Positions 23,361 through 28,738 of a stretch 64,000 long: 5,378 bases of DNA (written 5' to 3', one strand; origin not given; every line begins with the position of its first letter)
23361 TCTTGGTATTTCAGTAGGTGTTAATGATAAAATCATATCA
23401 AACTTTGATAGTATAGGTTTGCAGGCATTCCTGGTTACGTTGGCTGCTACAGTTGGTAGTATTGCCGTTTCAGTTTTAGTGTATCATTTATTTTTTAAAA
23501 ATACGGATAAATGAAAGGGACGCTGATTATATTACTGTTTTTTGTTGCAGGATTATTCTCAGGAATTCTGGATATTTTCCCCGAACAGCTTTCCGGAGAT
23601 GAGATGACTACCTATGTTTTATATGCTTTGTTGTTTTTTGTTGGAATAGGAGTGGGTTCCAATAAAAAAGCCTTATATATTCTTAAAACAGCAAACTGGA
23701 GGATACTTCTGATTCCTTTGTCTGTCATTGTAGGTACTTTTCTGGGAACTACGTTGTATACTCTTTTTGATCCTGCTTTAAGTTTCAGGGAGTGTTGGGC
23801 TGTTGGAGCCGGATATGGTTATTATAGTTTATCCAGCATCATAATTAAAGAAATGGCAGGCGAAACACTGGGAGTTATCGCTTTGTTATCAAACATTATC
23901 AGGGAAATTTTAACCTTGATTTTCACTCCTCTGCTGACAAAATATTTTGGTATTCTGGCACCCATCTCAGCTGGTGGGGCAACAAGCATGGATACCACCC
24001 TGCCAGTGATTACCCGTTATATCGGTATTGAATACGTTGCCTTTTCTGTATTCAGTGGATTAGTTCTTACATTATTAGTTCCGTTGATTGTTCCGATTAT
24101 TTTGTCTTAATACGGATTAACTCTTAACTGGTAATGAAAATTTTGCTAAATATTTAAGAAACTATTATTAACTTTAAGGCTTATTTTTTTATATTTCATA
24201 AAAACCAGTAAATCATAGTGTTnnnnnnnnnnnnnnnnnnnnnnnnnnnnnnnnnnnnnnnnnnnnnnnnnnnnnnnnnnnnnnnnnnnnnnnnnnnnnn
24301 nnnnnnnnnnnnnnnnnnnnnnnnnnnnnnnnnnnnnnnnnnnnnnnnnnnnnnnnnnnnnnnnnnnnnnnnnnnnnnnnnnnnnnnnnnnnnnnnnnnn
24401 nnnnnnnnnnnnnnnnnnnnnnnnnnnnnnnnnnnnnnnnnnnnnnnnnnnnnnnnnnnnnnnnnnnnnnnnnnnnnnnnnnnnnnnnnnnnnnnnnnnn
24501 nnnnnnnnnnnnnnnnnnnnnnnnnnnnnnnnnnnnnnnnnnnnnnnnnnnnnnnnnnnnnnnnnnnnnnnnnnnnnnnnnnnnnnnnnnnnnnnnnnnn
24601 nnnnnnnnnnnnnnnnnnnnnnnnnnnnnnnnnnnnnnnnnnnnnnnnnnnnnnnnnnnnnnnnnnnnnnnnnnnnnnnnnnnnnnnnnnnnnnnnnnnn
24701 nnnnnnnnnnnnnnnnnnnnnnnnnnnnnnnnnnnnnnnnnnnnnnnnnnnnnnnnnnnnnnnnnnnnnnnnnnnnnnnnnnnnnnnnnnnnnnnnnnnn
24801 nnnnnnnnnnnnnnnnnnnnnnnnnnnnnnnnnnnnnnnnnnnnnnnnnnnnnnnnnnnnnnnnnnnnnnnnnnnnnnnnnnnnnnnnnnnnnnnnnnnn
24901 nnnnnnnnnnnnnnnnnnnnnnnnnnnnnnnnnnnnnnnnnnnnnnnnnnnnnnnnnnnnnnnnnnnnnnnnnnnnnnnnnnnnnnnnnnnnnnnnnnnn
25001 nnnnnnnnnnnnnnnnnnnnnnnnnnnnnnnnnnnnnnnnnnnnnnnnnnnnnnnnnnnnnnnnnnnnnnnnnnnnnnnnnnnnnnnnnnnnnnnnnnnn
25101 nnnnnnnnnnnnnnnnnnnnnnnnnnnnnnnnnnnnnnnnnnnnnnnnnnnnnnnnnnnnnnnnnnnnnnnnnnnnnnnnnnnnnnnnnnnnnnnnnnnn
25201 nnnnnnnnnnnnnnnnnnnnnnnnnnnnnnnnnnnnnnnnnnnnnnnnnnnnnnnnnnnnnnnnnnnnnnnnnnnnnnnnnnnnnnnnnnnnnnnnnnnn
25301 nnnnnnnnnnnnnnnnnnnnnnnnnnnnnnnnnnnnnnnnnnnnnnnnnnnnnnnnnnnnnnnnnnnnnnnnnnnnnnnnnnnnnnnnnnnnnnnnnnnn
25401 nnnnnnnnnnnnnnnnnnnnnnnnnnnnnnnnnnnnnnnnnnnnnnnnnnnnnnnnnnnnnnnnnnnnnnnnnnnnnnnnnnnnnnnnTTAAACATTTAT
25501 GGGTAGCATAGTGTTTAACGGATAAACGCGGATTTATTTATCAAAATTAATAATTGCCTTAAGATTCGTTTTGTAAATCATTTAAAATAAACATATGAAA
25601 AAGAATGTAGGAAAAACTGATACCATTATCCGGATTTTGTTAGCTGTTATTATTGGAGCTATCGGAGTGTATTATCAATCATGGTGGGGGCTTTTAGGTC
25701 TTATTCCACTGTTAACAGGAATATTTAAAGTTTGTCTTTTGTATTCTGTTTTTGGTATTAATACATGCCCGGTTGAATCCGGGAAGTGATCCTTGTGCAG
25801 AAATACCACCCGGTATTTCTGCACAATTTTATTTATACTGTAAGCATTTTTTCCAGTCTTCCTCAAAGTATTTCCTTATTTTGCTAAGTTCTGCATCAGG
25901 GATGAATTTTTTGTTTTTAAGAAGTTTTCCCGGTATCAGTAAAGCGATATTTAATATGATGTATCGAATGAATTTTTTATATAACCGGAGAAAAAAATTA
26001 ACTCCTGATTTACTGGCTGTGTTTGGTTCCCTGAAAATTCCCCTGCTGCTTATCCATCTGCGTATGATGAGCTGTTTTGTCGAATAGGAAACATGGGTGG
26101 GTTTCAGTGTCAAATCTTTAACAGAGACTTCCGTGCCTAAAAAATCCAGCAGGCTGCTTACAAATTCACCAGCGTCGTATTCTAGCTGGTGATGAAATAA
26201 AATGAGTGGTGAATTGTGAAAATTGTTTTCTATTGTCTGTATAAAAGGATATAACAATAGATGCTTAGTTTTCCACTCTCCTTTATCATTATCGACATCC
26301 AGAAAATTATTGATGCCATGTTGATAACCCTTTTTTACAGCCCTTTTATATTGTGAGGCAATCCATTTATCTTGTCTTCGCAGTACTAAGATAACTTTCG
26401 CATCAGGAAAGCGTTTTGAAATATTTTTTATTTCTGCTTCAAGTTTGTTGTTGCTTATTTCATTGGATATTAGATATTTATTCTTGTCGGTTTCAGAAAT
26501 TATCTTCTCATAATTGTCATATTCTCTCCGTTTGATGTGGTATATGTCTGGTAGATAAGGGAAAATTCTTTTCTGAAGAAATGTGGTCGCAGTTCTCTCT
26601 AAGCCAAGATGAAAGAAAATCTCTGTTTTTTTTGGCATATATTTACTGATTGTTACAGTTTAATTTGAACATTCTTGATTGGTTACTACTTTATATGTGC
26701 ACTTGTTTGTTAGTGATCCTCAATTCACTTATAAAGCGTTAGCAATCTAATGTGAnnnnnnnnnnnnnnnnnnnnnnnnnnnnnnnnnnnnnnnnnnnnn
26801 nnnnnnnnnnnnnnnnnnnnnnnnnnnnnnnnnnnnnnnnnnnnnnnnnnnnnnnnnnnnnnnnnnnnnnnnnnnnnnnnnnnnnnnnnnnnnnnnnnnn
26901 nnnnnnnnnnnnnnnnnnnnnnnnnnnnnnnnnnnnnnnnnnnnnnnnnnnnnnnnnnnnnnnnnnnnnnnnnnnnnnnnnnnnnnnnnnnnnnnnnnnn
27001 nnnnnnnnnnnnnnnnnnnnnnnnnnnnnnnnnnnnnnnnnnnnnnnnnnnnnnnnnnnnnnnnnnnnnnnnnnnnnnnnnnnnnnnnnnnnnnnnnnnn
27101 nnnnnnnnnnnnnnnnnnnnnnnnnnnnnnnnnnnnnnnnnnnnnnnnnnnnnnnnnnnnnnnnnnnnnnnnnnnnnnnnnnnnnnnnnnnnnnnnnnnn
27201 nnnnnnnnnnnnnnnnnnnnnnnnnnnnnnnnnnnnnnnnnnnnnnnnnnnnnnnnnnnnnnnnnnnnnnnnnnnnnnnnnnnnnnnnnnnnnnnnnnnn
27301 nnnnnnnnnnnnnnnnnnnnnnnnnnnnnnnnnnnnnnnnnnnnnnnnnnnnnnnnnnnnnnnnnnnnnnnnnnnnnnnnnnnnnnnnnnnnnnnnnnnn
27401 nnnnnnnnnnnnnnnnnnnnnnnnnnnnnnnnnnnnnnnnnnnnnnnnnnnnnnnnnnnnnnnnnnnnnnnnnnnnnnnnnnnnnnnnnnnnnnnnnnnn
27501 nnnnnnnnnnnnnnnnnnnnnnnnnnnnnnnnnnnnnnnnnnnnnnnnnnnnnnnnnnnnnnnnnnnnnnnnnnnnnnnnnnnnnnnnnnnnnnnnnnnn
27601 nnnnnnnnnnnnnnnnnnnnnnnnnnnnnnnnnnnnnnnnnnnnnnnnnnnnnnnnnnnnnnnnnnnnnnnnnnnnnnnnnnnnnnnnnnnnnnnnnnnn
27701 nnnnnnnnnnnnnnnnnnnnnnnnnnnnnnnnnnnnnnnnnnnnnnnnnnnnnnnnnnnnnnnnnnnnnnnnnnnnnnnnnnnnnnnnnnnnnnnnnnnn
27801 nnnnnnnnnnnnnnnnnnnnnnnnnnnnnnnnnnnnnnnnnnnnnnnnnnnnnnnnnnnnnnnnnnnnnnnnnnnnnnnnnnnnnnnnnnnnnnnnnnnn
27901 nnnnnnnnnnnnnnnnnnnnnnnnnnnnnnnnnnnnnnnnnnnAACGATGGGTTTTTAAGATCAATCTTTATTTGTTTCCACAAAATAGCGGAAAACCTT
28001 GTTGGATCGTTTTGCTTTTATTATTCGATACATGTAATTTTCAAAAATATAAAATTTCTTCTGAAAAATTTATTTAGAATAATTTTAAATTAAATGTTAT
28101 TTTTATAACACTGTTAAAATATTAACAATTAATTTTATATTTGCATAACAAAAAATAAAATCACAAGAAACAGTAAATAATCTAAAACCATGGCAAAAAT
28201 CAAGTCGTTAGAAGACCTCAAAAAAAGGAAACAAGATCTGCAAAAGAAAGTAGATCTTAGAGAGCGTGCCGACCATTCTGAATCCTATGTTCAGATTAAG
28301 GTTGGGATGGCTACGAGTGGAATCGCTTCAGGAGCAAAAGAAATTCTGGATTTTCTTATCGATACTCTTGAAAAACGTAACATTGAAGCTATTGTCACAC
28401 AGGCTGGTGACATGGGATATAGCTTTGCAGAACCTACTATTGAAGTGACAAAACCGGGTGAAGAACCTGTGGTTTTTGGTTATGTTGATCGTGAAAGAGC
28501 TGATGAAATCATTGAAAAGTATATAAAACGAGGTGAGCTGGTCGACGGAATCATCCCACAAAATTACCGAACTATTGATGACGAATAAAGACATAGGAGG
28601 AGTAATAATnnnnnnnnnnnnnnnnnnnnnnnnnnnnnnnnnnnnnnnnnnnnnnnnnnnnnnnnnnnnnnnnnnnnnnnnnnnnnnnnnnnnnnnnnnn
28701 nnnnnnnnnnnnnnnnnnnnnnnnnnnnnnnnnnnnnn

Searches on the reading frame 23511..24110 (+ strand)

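Call 71: search_protein_families(library=pfam, proteins=[window:23511-24110:+], max_evalue=1e-8)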
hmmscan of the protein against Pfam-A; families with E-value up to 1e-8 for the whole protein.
window:23511-24110:+ (199 aa): 1 family
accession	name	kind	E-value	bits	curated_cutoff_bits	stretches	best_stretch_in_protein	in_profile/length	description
PF03956.18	Lys_export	-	1.6e-64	217.4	23.8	1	8-197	1-189/190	Lysine exporter LysO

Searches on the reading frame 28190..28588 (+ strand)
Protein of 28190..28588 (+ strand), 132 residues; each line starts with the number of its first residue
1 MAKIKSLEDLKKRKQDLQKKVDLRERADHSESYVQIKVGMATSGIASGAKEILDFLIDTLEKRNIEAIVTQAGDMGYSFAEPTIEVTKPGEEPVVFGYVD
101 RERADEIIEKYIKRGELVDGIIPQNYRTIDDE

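Call 4: search_protein_families(library=pfam, proteins=[window:28190-28588:+], max_evalue=0.00001)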
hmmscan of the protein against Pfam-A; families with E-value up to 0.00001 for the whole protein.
window:28190-28588:+ (132 aa): 0 families

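Call 41: search_protein_families(library=pfam, proteins=[window:28190-28585:+], max_evalue=1)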
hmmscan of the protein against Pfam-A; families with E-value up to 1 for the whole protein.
seq(132 aa): 1 family
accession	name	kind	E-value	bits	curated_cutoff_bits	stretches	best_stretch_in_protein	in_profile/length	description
PF01916.23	DS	-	0.051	13.3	27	1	22-81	21-76/288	Deoxyhypusine synthase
